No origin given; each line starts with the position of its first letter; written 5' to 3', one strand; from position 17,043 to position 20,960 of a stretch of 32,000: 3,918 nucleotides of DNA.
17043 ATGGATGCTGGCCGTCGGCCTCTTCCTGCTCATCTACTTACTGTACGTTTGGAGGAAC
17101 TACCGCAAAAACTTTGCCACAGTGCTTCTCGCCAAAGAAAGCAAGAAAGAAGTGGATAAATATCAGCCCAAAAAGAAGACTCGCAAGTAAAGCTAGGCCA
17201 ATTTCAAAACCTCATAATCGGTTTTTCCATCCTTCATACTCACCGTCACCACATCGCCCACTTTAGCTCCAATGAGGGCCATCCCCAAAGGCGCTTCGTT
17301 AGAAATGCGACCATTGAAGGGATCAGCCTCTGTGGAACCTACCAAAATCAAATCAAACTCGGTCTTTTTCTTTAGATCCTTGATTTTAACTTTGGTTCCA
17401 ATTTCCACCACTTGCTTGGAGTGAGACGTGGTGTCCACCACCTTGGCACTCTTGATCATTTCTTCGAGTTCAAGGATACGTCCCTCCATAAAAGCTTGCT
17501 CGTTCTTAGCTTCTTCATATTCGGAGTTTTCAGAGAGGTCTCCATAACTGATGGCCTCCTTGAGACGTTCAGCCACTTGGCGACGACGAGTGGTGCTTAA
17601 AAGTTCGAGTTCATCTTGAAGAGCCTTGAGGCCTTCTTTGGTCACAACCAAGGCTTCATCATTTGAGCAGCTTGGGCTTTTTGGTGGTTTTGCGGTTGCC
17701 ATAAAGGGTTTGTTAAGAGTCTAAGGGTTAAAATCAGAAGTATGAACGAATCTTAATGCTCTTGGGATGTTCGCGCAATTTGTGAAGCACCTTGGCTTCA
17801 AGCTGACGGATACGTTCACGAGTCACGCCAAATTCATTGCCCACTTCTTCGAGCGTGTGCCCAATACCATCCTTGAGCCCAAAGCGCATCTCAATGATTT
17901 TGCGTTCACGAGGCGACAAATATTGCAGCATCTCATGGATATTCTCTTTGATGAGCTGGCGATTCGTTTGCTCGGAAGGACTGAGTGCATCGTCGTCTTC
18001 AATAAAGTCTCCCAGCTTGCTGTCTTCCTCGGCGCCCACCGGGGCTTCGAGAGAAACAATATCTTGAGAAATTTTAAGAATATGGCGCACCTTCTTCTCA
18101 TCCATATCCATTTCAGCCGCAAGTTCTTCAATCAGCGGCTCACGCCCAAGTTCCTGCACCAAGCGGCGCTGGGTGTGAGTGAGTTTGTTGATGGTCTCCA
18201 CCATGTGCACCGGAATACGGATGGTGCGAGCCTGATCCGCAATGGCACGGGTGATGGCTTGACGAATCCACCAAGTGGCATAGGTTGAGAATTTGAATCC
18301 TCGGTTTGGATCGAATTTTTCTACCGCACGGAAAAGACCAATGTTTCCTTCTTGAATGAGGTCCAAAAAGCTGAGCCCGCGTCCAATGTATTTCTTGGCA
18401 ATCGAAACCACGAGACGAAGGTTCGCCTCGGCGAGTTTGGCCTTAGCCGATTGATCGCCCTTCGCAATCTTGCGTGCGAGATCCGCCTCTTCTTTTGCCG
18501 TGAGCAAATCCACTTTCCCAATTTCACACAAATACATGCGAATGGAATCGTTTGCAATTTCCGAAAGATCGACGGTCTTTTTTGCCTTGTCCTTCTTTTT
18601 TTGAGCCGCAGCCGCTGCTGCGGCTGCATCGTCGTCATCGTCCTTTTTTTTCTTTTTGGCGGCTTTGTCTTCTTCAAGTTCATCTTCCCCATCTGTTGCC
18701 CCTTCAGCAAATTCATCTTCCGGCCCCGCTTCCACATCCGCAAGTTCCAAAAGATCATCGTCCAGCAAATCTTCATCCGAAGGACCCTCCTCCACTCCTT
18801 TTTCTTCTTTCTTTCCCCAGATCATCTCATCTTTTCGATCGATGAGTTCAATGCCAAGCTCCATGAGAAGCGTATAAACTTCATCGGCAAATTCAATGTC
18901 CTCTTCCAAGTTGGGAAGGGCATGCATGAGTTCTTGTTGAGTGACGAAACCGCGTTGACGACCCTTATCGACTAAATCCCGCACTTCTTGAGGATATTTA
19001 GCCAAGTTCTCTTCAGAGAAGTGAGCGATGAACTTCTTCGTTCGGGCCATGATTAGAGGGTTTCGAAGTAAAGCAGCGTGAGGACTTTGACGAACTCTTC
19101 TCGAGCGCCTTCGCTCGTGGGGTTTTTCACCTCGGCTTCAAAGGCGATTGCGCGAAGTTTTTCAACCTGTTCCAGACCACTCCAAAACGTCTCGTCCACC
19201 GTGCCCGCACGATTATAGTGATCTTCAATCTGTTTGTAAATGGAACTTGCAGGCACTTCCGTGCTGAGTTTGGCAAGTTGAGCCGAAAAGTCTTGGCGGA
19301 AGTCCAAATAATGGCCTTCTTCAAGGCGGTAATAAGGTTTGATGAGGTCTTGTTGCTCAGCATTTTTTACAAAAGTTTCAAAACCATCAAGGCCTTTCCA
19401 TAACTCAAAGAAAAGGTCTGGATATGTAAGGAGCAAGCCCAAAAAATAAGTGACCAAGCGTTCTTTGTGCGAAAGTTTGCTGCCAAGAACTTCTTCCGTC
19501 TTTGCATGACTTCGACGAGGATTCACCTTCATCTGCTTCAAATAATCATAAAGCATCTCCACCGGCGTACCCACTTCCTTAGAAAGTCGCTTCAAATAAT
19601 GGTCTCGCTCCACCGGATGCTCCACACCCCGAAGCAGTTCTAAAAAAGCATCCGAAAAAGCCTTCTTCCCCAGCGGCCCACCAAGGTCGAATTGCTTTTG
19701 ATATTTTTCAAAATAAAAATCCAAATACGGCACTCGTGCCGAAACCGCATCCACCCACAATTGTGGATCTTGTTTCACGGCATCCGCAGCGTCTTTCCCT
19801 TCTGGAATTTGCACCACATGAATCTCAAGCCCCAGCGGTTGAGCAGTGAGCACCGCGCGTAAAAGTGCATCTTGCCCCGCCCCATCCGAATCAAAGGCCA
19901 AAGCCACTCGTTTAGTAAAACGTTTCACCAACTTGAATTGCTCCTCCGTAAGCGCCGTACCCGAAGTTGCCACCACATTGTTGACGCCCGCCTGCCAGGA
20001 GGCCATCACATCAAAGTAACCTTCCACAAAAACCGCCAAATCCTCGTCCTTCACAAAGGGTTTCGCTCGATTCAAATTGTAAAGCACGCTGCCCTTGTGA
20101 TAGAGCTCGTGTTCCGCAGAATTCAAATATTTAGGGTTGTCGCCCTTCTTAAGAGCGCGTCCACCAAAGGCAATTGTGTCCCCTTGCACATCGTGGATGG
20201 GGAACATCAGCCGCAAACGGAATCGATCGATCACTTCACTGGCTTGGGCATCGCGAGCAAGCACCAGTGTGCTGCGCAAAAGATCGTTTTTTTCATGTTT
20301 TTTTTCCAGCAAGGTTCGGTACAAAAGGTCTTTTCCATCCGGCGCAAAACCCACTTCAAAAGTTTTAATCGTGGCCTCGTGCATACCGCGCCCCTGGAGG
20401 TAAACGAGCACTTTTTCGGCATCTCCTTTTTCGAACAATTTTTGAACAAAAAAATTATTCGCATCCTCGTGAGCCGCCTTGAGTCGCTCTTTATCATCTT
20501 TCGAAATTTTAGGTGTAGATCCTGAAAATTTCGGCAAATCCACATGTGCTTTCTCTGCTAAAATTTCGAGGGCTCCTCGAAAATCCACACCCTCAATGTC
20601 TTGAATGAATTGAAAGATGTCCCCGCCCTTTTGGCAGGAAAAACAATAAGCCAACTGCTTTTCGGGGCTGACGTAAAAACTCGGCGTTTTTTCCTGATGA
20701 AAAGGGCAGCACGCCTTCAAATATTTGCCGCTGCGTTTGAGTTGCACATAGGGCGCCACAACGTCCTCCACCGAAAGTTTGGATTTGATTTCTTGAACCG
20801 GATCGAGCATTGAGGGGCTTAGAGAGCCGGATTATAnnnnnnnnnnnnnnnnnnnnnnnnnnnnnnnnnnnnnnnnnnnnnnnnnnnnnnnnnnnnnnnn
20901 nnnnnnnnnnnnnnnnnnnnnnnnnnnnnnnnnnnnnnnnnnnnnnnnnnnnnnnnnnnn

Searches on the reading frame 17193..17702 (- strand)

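Call 45: search_protein_families(library=pfam, proteins=[window:17193-17702:-], max_evalue=0.001)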
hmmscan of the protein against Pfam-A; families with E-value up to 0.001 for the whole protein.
window:17193-17702:- (169 aa): 2 families
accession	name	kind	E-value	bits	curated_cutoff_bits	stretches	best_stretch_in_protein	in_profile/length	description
PF03449.20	GreA_GreB_N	-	1.5e-26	92.8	24.5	1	19-88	2-71/71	Transcription elongation factor, N-terminal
PF01272.25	GreA_GreB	-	3.4e-23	81.9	26.9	1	95-167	2-74/77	Transcription elongation factor, GreA/GreB, C-term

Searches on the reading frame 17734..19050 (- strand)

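Call 45: search_protein_families(library=pfam, proteins=[window:17734-19050:-], max_evalue=0.001)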
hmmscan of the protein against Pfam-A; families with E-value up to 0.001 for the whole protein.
window:17734-19050:- (438 aa): 6 families
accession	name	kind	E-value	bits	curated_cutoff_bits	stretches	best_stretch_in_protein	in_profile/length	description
PF04539.22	Sigma70_r3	-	2.7e-27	95.1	25.3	1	285-361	1-77/78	Sigma-70 region 3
PF04542.20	Sigma70_r2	-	5.4e-25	87.4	24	1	206-276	1-71/71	Sigma-70 region 2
PF04545.22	Sigma70_r4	-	3.6e-17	62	24.1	1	375-427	2-50/50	Sigma-70, region 4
PF00140.25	Sigma70_r1_2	-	3.6e-14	52.9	22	1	168-200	1-33/34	Sigma-70 factor, region 1.2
PF03979.19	Sigma70_r1_1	-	3.2e-11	43.5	22.5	1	19-86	3-70/81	Sigma-70 factor, region 1.1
PF08281.18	Sigma70_r4_2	-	0.00079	19.5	25.7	0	369-390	2-23/54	Sigma-70, region 4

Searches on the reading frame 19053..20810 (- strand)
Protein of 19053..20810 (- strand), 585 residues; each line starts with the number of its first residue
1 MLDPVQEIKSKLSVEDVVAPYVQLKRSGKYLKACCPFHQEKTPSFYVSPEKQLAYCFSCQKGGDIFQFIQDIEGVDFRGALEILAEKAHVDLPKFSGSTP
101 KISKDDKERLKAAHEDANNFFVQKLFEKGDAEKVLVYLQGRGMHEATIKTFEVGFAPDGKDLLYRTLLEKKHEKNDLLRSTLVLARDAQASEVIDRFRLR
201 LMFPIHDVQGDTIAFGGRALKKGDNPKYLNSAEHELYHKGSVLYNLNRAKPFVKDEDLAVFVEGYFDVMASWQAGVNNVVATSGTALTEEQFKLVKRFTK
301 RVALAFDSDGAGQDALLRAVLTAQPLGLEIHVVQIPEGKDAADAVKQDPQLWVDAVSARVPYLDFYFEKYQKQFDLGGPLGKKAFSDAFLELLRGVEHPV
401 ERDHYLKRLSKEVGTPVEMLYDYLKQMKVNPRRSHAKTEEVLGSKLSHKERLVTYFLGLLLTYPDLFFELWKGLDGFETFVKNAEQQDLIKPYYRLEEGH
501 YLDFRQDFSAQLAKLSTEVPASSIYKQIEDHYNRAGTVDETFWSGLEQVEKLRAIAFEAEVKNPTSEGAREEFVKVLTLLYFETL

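Call 45: search_protein_families(library=pfam, proteins=[window:19053-20810:-], max_evalue=0.001)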
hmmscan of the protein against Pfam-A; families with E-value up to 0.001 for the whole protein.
window:19053-20810:- (585 aa): 7 families
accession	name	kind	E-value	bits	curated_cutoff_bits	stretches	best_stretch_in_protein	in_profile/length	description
PF08275.17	DNAG_N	-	4e-38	130.8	26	1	122-250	2-128/128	DNA primase catalytic core, N-terminal domain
PF01807.25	Zn_ribbon_DnaG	-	9.1e-32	109.2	24.9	1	5-93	6-94/98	CHC2 zinc finger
PF13155.12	Toprim_2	-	1.8e-21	76.8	22.1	1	261-344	2-87/88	Toprim-like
PF13662.12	Toprim_4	-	5e-16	59.1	25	1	259-333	3-84/85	Toprim domain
PF10410.14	DnaB_bind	-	4.6e-12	46.4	20.6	1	364-417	2-55/56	DnaB-helicase binding domain of primase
PF01751.28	Toprim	-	7.2e-09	36.1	23.1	1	260-325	3-86/96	Toprim domain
PF13362.12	Toprim_3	-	1.2e-07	32.5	27.2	1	261-347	4-91/95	Toprim domain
